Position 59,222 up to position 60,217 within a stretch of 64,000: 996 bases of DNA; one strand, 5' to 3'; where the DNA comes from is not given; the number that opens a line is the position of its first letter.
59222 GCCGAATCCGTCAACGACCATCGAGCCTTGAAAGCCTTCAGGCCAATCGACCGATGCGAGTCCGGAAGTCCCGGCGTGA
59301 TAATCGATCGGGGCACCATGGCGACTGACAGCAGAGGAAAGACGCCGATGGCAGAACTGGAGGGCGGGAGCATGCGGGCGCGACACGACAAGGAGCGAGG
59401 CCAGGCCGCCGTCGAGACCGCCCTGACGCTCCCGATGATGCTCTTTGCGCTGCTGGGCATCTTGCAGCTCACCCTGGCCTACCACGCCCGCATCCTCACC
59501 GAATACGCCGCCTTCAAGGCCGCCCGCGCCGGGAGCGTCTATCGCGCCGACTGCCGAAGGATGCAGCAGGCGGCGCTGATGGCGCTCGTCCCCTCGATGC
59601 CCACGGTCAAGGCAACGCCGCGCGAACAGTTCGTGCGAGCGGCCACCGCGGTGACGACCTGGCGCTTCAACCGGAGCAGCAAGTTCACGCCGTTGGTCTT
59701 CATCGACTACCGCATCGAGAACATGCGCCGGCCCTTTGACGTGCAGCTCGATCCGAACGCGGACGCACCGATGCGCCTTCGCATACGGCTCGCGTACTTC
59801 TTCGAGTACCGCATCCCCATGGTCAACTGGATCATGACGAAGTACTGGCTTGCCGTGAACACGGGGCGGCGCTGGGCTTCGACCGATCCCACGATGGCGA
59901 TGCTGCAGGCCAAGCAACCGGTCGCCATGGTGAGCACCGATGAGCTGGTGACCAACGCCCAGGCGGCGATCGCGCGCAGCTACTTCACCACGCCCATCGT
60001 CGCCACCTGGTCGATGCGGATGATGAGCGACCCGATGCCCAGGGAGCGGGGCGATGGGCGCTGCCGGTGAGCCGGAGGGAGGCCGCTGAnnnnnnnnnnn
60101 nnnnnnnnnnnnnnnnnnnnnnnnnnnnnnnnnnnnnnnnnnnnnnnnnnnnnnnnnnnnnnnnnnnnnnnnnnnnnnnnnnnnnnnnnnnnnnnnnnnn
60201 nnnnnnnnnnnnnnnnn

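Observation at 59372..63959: Atypical Tad/Flp-like pilus cluster: pseudopilins first, a giant Cys/His/Trp-rich TadG-like protein, an unknown membrane protein, then the Flp pilin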

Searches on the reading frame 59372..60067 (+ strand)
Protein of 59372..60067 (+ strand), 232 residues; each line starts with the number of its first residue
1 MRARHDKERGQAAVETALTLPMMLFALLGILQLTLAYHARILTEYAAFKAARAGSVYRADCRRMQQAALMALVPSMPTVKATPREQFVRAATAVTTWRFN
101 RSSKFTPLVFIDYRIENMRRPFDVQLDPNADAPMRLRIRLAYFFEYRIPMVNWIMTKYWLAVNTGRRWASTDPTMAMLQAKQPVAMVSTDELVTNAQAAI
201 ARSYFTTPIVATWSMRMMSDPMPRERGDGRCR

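Call 4: search_protein_families(library=pfam, proteins=[window:59372-60067:+], max_evalue=1)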
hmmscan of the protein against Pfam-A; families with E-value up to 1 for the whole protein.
window:59372-60067:+ (232 aa): 1 family
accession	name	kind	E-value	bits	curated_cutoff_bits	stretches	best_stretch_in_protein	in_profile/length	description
PF07811.17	TadE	-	1.5e-11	44.7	22.9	1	10-52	1-43/43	TadE-like protein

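Call 5: search_protein_families(library=ncbifam, proteins=[window:59372-60067:+], max_evalue=1)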
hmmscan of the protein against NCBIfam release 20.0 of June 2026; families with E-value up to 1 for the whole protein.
window:59372-60067:+ (232 aa): 1 family
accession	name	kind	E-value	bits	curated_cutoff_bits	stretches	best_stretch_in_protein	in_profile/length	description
NF041390.1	TadE_Rv3655c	subfamily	0.0013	19.2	40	1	14-94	1-79/101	TadE family type IV pilus minor pilin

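Call 92: list_cluster_members(proteins=[window:59372-60067:+, window:59348-60067:+, window:60090-61721:+, window:61742-62740:+, window:62740-63747:+, window:63747-63956:+])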
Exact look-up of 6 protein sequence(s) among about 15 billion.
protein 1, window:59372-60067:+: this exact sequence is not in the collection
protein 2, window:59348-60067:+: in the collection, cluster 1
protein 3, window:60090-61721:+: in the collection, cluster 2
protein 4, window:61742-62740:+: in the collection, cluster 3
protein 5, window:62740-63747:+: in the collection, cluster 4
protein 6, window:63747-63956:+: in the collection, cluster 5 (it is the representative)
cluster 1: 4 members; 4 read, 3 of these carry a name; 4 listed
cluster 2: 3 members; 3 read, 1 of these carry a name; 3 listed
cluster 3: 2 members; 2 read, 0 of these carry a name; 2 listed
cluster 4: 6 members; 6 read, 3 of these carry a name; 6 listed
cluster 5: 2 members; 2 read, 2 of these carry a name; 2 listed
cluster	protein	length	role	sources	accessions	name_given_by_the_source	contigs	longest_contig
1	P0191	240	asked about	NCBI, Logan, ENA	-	-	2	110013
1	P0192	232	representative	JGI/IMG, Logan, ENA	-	hypothetical protein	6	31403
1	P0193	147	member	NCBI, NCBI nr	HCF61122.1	MAG TPA: hypothetical protein DFS52_24385, partial [Myxococcales bacterium] | hypothetical protein [Myxococcales bacterium]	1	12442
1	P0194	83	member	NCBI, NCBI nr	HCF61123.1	MAG TPA: hypothetical protein DFS52_24390, partial [Myxococcales bacterium] | hypothetical protein [Myxococcales bacterium]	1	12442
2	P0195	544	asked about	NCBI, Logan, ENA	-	-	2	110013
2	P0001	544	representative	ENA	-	-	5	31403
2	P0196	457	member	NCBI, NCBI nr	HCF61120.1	MAG TPA: hypothetical protein DFS52_24375, partial [Myxococcales bacterium] | hypothetical protein [Myxococcales bacterium]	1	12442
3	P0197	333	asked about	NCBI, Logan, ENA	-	-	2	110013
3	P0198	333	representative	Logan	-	-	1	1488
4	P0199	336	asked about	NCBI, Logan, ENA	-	-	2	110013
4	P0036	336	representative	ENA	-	-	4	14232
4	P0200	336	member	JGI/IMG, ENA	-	hypothetical protein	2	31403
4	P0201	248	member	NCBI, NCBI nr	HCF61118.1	MAG TPA: hypothetical protein DFS52_24365, partial [Myxococcales bacterium] | hypothetical protein [Myxococcales bacterium]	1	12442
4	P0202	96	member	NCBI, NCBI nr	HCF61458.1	MAG TPA: hypothetical protein DFS52_26110, partial [Myxococcales bacterium] | hypothetical protein [Myxococcales bacterium]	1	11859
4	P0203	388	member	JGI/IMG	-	-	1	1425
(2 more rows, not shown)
